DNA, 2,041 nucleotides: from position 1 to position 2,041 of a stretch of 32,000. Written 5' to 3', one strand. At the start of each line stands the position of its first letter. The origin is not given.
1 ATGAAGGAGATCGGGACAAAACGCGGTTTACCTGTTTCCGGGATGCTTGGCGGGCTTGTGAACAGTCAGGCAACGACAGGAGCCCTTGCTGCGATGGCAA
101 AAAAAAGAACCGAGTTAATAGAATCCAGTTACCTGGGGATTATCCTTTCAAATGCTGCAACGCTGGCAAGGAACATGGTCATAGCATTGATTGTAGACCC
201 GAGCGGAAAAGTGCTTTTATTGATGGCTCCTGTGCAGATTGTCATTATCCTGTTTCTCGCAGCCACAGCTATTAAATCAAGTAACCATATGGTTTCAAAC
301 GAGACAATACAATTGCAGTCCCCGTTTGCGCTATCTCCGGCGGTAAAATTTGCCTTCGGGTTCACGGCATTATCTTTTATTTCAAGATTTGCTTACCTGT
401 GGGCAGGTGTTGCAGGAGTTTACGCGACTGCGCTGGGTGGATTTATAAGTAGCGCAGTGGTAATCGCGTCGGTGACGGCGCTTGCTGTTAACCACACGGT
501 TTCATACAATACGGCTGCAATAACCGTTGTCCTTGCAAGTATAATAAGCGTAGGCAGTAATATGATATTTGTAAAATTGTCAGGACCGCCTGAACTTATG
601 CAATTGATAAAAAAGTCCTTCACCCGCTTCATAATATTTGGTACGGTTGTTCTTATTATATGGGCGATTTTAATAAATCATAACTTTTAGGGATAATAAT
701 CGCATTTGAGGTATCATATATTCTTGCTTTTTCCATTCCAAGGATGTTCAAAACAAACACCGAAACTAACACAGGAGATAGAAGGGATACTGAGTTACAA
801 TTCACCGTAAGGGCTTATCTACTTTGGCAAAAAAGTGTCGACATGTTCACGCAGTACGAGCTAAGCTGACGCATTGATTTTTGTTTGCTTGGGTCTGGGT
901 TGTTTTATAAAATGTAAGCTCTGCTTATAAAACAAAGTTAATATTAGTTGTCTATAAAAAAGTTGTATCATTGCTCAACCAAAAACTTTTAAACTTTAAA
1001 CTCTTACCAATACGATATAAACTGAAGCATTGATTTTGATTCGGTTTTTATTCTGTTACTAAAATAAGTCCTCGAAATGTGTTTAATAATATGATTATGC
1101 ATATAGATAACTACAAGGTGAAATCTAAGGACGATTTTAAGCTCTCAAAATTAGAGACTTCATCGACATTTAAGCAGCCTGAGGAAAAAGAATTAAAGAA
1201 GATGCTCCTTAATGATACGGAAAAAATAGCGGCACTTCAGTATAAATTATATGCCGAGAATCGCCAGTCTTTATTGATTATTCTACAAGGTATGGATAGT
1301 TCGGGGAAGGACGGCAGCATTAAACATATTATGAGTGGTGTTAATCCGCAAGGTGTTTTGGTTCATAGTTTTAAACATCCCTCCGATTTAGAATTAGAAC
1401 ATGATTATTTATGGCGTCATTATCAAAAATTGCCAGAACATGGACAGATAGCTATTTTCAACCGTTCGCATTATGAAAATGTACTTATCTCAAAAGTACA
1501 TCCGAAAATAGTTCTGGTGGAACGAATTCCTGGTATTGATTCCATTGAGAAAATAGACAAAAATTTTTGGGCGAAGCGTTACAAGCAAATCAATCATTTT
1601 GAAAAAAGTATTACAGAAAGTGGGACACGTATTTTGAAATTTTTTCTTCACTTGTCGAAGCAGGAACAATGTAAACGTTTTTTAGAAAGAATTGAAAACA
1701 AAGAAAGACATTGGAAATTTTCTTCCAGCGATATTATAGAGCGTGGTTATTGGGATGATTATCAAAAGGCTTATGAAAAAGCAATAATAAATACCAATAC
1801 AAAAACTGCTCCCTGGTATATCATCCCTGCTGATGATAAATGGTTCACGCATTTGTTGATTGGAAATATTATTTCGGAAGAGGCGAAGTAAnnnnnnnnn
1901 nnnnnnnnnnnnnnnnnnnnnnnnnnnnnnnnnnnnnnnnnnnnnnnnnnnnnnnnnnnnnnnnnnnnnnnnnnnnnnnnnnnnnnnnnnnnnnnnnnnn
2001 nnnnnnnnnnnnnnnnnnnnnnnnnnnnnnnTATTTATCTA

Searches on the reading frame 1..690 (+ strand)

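Call 8: search_protein_families(library=pfam, proteins=[window:1-690:+], max_evalue=0.01)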
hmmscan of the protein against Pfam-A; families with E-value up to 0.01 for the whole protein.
window:1-690:+ (229 aa): 1 family
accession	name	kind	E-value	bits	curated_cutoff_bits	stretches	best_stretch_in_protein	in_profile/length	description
PF13194.11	DUF4010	-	1.4e-37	129.9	30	1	2-195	15-210/210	Domain of unknown function (DUF4010)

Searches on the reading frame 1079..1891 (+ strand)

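Call 8: search_protein_families(library=pfam, proteins=[window:1079-1891:+], max_evalue=0.01)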
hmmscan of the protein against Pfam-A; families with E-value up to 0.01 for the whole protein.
window:1079-1891:+ (270 aa): 1 family
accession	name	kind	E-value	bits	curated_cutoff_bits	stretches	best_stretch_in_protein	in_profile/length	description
PF03976.20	PPK2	-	8e-64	215.8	22.3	1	36-265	4-217/229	Polyphosphate kinase 2 (PPK2)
